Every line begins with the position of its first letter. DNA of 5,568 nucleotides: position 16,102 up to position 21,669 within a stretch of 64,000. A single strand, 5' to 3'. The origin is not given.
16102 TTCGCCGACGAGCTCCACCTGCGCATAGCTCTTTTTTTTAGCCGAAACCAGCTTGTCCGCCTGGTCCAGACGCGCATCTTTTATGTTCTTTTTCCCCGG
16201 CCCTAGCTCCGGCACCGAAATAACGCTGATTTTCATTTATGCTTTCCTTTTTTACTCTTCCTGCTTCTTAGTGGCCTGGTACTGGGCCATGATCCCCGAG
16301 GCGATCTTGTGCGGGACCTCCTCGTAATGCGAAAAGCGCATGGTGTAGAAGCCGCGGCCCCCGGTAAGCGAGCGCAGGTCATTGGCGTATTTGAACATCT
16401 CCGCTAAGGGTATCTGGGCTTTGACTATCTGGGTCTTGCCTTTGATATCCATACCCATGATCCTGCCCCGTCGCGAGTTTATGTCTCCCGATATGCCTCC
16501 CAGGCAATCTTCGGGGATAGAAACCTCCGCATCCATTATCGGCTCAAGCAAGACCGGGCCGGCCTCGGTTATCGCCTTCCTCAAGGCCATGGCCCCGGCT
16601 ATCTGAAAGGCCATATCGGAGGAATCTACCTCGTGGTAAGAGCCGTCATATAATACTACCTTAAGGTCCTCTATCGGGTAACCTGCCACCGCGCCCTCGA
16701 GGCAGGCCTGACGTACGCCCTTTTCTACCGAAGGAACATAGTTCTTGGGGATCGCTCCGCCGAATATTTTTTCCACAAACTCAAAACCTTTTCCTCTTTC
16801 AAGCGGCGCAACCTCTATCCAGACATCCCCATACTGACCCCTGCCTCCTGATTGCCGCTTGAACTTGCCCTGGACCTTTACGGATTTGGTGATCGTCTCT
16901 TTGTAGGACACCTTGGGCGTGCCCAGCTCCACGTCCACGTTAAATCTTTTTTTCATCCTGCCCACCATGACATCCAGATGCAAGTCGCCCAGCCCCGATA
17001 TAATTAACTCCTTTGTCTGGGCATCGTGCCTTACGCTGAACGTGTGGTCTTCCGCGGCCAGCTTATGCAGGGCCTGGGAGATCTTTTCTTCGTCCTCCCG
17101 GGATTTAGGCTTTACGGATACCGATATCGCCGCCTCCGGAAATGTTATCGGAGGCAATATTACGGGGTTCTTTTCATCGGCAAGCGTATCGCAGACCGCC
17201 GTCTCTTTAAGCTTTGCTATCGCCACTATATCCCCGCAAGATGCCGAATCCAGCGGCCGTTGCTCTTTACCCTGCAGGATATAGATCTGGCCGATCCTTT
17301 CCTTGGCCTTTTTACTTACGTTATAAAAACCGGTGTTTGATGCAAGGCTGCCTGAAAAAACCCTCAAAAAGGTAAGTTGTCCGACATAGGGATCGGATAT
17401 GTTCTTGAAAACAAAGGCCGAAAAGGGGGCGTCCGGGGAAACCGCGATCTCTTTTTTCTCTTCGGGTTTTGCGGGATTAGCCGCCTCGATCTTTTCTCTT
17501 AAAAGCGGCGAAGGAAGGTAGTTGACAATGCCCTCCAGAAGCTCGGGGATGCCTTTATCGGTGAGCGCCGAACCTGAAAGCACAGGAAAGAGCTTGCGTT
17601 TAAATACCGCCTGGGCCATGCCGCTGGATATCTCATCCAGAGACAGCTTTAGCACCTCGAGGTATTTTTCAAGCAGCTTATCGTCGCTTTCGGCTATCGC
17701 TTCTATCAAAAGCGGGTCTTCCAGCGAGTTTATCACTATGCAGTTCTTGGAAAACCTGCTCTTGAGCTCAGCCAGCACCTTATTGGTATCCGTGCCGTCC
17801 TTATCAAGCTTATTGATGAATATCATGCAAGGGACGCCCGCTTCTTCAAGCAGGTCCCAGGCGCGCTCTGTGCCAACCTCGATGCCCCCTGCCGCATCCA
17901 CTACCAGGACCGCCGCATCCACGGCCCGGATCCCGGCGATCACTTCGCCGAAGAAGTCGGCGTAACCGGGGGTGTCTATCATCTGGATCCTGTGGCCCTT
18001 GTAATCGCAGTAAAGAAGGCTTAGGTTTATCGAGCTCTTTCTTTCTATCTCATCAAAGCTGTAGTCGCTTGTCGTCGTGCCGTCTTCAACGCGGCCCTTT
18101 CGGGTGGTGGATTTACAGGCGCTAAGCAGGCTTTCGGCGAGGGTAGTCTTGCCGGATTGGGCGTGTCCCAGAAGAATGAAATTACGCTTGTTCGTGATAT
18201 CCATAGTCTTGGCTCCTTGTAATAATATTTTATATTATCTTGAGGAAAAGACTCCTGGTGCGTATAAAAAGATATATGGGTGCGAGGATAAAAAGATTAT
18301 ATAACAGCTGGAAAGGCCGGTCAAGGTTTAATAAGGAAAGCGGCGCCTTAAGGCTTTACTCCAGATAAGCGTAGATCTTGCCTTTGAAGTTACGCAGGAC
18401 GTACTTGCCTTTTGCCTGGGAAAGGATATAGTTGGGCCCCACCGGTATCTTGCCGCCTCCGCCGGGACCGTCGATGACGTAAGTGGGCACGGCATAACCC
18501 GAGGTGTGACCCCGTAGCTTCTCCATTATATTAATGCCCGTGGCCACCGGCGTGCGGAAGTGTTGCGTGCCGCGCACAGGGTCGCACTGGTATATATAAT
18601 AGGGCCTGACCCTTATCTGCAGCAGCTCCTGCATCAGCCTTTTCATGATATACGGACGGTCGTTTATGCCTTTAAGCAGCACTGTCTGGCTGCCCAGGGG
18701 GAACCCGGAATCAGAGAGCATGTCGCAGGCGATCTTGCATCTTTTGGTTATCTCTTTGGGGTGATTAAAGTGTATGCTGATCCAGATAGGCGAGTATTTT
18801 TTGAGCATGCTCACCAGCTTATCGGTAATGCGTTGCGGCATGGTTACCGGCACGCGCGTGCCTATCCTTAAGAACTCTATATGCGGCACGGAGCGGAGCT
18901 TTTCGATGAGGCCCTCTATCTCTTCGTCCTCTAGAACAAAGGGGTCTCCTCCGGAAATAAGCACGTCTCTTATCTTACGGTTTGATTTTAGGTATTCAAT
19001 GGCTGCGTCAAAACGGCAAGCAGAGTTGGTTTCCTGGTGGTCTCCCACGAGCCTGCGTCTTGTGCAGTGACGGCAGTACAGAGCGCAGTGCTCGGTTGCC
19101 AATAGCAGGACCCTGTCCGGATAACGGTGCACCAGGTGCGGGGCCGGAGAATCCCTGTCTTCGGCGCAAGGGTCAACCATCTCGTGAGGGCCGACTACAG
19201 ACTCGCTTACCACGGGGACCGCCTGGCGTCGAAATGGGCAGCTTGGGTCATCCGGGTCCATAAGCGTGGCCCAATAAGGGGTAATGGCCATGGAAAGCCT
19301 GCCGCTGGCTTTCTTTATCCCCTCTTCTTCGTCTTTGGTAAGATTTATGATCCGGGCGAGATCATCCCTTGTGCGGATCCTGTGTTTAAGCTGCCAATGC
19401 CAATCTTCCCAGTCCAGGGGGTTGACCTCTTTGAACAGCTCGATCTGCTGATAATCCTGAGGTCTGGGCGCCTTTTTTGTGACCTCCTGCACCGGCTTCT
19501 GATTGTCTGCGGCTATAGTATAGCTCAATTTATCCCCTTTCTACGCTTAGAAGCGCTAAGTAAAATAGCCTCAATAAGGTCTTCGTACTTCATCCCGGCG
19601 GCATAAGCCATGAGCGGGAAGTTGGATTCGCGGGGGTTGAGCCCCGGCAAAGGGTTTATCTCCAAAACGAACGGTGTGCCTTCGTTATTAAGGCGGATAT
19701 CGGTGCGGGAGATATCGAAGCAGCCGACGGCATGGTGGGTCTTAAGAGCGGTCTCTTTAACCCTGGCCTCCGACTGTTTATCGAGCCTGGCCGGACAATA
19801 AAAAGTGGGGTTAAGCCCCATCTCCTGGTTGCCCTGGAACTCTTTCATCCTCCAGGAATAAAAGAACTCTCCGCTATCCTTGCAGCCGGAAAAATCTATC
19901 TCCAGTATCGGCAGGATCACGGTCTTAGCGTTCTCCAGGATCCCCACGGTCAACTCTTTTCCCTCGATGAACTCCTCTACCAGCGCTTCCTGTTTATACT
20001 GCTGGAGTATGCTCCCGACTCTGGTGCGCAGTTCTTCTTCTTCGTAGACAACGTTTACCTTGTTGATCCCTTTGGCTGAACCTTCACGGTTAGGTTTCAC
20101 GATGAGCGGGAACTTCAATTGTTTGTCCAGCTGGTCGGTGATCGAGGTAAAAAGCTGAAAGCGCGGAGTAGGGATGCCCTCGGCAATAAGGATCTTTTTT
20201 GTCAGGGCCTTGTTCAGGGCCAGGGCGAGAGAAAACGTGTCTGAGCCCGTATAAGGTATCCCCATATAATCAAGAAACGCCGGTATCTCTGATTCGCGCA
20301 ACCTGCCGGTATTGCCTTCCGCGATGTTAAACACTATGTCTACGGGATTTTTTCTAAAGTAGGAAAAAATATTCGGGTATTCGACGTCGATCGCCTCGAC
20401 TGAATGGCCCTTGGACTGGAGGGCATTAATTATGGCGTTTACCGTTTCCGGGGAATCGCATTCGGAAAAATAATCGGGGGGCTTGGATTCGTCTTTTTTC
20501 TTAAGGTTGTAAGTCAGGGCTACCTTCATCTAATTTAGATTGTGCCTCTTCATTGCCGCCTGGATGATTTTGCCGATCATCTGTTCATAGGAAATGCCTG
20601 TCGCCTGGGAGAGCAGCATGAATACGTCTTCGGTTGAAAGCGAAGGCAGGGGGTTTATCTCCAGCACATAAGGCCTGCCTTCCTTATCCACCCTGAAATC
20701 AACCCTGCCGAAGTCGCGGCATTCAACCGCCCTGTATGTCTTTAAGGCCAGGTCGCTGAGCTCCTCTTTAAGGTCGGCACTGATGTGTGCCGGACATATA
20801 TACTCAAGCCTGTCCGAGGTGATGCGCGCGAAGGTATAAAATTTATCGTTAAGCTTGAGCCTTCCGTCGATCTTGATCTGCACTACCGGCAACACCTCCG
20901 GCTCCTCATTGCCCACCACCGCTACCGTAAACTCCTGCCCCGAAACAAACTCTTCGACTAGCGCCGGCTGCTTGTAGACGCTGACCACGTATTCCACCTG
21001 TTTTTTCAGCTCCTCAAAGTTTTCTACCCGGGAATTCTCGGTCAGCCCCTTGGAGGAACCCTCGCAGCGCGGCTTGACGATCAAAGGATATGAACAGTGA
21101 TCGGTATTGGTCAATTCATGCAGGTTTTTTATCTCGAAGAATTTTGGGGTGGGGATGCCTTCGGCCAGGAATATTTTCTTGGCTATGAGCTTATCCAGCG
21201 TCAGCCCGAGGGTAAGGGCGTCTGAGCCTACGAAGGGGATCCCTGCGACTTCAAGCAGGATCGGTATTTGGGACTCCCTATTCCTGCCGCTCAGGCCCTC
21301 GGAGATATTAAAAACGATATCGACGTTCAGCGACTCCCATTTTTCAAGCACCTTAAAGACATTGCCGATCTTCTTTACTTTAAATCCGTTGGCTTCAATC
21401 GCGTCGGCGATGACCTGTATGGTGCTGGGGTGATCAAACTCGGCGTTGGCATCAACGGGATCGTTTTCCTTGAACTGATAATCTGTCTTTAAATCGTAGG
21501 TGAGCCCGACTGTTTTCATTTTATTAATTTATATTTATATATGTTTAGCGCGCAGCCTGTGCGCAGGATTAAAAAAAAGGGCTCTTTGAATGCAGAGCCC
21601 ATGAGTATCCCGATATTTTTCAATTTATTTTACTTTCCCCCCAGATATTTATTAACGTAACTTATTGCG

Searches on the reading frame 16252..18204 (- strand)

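Call 44: search_protein_families(library=pfam, proteins=[window:16252-18204:-], max_evalue=0.001)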
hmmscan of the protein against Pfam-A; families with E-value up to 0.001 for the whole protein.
window:16252-18204:- (650 aa): 8 families
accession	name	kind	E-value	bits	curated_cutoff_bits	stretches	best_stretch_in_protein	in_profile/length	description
PF00009.33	GTP_EFTU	-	1.5e-45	155.6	26.5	1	6-232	3-188/188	Elongation factor Tu GTP binding domain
PF03764.24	EFG_IV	-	2.6e-45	153.5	24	1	430-548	1-120/121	Elongation factor G, domain IV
PF00679.30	EFG_C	-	4.1e-29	100.9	27.9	1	551-635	1-86/89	Elongation factor G C-terminus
PF14492.12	EFG_III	-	1.8e-27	95.6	27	1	355-428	1-74/75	Elongation Factor G, domain III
PF22042.2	EF-G_D2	-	2.7e-15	56.7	27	1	260-342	1-82/84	Elongation factor G domain 2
PF03144.31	GTP_EFTU_D2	-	1.2e-09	38.9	30.3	1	275-342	1-73/73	Elongation factor Tu domain 2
PF16658.11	RF3_C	-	2.8e-07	30.8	40.1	1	363-450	14-104/132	Class II release factor RF3, C-terminal domain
PF01926.29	MMR_HSR1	-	1.1e-06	29.1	21.9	1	10-132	3-113/113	50S ribosome-binding GTPase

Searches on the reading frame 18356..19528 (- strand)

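Call 44: search_protein_families(library=pfam, proteins=[window:18356-19528:-], max_evalue=0.001)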
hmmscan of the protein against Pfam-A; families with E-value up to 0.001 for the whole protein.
window:18356-19528:- (390 aa): 3 families
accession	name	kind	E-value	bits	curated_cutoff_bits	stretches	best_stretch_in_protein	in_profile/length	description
PF12544.13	LAM_C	-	1.5e-25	90.2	26.7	1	335-390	1-56/127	Lysine-2,3-aminomutase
PF04055.27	Radical_SAM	-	3.4e-11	44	29.5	1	145-291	4-157/166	Radical SAM superfamily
PF13353.11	Fer4_12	-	8.2e-05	23.4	22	1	143-213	10-79/137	4Fe-4S single cluster domain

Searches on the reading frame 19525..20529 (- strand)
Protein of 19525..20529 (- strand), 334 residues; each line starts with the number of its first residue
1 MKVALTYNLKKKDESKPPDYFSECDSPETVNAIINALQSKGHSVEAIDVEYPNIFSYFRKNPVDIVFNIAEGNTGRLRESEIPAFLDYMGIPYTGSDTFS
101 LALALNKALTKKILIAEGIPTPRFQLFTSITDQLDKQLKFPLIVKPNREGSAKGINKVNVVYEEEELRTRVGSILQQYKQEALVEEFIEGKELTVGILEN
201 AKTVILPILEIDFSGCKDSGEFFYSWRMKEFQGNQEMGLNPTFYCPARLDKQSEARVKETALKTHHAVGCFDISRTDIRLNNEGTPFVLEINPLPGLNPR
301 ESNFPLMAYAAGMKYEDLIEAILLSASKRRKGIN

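Call 44: search_protein_families(library=pfam, proteins=[window:19525-20529:-], max_evalue=0.001)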
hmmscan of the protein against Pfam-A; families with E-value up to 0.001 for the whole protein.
window:19525-20529:- (334 aa): 7 families
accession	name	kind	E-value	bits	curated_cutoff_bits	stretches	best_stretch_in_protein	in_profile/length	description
PF07478.18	Dala_Dala_lig_C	-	1.9e-38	132.4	24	1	118-323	6-203/204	D-ala D-ala ligase C-terminus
PF13535.11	ATP-grasp_4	-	2.7e-08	34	27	1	139-224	2-99/160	ATP-grasp domain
PF01071.24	GARS_A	-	7.3e-08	32.9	27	1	106-206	2-107/194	Phosphoribosylglycinamide synthetase, ATP-grasp (A) domain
PF02655.19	ATP-grasp_3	-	5.6e-07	30.2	23.2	1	106-293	3-155/160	ATP-grasp domain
PF02222.28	ATP-grasp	-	9.7e-05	22.5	27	1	115-195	4-84/179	ATP-grasp domain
PF08443.16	RimK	-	0.00012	22.2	21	0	105-192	2-86/188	RimK-like ATP-grasp domain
PF14397.11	ATPgrasp_ST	-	0.00014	21.6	31.4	0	256-299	217-260/278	Sugar-transfer associated ATP-grasp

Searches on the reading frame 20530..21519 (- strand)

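Call 44: search_protein_families(library=pfam, proteins=[window:20530-21519:-], max_evalue=0.001)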
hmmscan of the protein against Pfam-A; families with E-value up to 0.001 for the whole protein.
window:20530-21519:- (329 aa): 9 families
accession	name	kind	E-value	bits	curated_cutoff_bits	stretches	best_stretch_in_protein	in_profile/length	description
PF07478.18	Dala_Dala_lig_C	-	2.6e-41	141.8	24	1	120-320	5-204/204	D-ala D-ala ligase C-terminus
PF13535.11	ATP-grasp_4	-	1.5e-10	41.3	27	1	143-291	2-151/160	ATP-grasp domain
PF02655.19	ATP-grasp_3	-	3.9e-10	40.5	23.2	1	109-290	3-155/160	ATP-grasp domain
PF02786.22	CPSase_L_D2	-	6.8e-06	26.2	19.8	1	121-313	13-197/211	Carbamoyl-phosphate synthase L chain, ATP binding domain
PF14397.11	ATPgrasp_ST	-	2.4e-05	24.1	31.4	0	253-297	217-261/278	Sugar-transfer associated ATP-grasp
PF03133.20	TTL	-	9.4e-05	22.2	20.1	1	254-298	221-265/292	Tubulin-tyrosine ligase family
PF15632.11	ATPgrasp_Ter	-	0.00052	20.2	29.1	0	185-292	4-86/131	ATP-grasp in the biosynthetic pathway with Ter operon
PF14398.11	ATPgrasp_YheCD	-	0.00067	19.4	26.8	0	246-296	178-231/255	YheC/D like ATP-grasp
PF01071.24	GARS_A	-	0.0008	19.7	27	0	109-212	2-110/194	Phosphoribosylglycinamide synthetase, ATP-grasp (A) domain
